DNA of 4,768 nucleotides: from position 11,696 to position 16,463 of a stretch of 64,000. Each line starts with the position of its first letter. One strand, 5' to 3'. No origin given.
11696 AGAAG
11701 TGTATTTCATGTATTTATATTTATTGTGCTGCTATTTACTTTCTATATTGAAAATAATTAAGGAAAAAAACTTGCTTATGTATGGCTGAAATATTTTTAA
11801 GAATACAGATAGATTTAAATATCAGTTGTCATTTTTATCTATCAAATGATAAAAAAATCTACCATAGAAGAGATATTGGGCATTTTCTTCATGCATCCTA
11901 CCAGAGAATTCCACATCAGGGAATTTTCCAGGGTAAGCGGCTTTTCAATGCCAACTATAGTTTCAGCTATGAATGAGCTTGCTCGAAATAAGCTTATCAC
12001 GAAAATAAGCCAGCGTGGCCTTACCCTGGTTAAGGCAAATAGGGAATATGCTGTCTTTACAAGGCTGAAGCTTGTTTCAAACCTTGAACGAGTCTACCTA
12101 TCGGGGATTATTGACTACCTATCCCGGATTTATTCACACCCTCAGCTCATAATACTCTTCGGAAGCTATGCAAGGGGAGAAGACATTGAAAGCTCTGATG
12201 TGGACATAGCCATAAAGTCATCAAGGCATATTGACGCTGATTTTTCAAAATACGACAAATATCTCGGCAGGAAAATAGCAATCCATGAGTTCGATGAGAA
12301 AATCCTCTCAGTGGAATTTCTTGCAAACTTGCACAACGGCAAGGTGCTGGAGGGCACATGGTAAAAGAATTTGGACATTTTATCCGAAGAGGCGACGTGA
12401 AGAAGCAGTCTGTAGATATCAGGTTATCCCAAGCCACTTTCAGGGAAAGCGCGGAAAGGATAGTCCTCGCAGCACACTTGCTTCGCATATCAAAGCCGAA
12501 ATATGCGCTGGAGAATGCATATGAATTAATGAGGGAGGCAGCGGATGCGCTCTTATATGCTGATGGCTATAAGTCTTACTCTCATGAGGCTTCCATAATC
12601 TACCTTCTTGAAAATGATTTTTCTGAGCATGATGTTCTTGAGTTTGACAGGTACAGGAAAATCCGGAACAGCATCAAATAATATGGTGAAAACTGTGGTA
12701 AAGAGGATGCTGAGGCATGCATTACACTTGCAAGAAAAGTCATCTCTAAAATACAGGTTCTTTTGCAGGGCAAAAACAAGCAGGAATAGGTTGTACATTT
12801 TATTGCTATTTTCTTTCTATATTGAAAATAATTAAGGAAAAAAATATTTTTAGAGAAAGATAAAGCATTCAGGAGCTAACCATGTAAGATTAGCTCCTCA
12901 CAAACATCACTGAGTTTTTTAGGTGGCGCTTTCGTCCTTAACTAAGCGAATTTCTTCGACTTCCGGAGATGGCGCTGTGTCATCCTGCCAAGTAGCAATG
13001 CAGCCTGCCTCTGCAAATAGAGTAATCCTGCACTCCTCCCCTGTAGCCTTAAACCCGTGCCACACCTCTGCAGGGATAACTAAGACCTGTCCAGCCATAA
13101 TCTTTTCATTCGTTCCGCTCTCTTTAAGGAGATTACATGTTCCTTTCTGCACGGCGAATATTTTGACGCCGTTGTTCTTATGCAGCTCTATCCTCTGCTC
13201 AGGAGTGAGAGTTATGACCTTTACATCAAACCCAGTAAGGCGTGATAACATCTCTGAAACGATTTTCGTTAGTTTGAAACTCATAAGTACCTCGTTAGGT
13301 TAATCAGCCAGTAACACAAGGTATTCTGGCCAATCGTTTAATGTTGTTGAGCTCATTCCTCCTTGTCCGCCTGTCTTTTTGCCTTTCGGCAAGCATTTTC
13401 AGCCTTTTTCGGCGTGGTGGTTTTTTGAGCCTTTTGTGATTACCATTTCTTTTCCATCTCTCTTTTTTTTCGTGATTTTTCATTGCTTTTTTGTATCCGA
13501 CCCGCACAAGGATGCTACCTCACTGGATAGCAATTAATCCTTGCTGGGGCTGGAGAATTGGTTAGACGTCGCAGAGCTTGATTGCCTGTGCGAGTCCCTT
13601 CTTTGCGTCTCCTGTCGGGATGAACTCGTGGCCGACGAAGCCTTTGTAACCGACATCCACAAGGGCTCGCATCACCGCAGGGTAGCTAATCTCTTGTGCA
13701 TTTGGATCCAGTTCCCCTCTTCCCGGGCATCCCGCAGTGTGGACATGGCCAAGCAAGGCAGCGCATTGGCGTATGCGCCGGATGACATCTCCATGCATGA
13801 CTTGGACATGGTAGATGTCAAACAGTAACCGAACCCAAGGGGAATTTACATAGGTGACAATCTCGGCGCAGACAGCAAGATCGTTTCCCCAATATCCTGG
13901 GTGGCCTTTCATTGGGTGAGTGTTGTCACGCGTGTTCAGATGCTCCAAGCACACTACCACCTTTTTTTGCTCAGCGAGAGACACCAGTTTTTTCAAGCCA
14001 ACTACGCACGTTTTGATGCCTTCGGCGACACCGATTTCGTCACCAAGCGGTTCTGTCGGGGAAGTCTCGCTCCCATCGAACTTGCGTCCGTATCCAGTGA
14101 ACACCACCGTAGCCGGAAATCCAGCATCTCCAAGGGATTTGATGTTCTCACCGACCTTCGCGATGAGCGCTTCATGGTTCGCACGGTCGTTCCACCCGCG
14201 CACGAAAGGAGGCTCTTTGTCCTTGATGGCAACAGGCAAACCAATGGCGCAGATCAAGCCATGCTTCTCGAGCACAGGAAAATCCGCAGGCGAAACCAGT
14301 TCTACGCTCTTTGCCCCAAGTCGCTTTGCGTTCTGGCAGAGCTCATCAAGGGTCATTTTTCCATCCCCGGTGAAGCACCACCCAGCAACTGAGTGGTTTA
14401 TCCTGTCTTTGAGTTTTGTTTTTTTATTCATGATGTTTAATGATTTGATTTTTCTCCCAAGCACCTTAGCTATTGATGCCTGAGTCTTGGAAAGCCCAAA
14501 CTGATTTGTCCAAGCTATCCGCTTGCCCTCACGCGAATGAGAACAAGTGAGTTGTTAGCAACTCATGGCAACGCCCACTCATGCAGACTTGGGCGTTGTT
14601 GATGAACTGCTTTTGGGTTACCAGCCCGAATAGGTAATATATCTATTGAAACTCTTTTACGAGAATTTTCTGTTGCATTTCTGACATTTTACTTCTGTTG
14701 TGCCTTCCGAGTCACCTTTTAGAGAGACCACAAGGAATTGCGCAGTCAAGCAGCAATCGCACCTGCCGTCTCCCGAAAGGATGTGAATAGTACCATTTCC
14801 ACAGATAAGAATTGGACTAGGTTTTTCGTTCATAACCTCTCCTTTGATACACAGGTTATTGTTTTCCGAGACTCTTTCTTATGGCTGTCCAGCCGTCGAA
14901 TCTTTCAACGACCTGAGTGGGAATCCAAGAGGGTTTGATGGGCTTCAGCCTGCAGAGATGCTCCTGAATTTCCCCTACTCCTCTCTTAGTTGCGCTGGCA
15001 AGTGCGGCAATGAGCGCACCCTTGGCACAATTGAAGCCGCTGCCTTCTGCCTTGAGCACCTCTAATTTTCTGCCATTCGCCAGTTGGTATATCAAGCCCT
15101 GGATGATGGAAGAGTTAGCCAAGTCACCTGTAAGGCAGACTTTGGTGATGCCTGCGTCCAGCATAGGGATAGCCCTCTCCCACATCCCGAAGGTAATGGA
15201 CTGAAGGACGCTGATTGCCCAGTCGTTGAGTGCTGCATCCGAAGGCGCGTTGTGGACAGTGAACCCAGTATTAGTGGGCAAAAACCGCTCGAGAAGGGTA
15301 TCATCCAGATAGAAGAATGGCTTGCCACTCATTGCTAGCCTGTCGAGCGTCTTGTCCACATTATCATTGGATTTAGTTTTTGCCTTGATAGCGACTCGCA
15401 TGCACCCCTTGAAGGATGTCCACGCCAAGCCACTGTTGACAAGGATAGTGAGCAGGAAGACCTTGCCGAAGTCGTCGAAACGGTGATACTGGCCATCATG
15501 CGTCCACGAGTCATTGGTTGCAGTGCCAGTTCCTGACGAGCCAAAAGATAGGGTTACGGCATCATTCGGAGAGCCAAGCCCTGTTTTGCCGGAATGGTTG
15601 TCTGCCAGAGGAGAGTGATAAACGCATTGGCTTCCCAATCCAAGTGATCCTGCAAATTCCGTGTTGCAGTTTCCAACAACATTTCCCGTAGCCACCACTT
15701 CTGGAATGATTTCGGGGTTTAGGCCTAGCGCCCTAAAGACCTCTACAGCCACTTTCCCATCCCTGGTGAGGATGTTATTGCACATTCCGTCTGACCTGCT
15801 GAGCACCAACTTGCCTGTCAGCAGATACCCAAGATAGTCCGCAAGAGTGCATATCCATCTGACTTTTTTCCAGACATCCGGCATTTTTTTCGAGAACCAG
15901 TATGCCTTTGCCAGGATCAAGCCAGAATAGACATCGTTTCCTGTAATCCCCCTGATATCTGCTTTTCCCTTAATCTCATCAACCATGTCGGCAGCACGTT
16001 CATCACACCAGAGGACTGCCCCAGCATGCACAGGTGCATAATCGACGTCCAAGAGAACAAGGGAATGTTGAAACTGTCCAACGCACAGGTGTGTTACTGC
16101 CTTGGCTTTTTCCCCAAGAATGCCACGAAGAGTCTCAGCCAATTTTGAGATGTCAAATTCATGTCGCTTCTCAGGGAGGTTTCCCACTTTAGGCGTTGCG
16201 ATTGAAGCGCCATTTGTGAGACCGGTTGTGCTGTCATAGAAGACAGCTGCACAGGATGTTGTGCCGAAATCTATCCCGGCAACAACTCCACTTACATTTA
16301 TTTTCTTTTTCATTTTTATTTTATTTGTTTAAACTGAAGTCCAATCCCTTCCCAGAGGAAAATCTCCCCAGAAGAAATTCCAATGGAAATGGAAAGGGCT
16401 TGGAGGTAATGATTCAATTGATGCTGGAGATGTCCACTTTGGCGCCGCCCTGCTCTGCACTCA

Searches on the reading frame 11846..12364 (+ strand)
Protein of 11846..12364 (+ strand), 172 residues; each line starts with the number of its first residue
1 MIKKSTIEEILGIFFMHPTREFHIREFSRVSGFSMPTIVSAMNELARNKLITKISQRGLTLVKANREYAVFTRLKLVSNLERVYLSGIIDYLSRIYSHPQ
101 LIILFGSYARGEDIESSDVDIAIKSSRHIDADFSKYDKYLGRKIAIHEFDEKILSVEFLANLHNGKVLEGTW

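Call 54: search_protein_families(library=pfam, proteins=[window:11846-12364:+], max_evalue=0.001)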
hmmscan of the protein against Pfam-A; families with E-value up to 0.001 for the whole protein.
window:11846-12364:+ (172 aa): 2 families
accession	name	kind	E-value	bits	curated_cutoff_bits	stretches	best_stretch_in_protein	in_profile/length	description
PF01909.29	NTP_transf_2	-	1.8e-09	38.3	21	1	86-157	2-68/93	Nucleotidyltransferase domain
PF18765.7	Polbeta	-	2.6e-08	34.4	26.9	1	89-134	4-43/93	Polymerase beta, Nucleotidyltransferase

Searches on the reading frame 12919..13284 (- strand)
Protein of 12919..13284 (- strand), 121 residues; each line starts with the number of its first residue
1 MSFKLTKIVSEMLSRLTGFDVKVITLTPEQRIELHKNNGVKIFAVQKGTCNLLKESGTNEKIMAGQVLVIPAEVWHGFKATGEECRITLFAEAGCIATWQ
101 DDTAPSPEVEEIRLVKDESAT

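Call 54: search_protein_families(library=pfam, proteins=[window:12919-13284:-], max_evalue=0.001)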
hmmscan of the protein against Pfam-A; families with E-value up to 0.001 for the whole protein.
window:12919-13284:- (121 aa): 2 families
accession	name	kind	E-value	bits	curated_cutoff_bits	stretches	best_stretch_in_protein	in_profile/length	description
PF07883.17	Cupin_2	-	2e-07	31.1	27.2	1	23-86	2-65/70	Cupin domain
PF12852.13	Cupin_6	-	0.00089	19.5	26.7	1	17-85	13-82/183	Cupin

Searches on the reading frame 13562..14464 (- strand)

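Call 54: search_protein_families(library=pfam, proteins=[window:13562-14464:-], max_evalue=0.001)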
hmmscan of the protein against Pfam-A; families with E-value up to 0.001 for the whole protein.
window:13562-14464:- (300 aa): 1 family
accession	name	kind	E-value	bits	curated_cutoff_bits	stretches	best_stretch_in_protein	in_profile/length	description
PF01261.30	AP_endonuc_2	-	6e-19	69.1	31.1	1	45-296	3-244/249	Xylose isomerase-like TIM barrel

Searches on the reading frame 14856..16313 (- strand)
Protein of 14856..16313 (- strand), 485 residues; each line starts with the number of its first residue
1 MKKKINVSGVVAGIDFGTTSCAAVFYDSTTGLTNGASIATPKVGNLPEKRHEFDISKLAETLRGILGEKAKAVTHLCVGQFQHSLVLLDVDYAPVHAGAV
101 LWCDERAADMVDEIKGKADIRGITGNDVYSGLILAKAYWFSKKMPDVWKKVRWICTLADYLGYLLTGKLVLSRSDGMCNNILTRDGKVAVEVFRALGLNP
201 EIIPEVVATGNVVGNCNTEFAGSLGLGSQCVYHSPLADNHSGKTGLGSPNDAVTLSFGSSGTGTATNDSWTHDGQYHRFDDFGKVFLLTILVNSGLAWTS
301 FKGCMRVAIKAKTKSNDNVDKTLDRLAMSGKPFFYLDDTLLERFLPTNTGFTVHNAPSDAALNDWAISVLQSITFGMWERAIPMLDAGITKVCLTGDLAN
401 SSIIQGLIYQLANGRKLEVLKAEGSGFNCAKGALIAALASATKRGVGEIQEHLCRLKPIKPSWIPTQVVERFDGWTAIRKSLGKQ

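Call 54: search_protein_families(library=pfam, proteins=[window:14856-16313:-], max_evalue=0.001)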
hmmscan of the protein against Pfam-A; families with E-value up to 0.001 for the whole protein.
window:14856-16313:- (485 aa): 1 family
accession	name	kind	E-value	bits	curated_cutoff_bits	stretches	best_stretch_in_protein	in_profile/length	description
PF00370.27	FGGY_N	-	6.3e-24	85.3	28.8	1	11-243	2-243/245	FGGY family of carbohydrate kinases, N-terminal domain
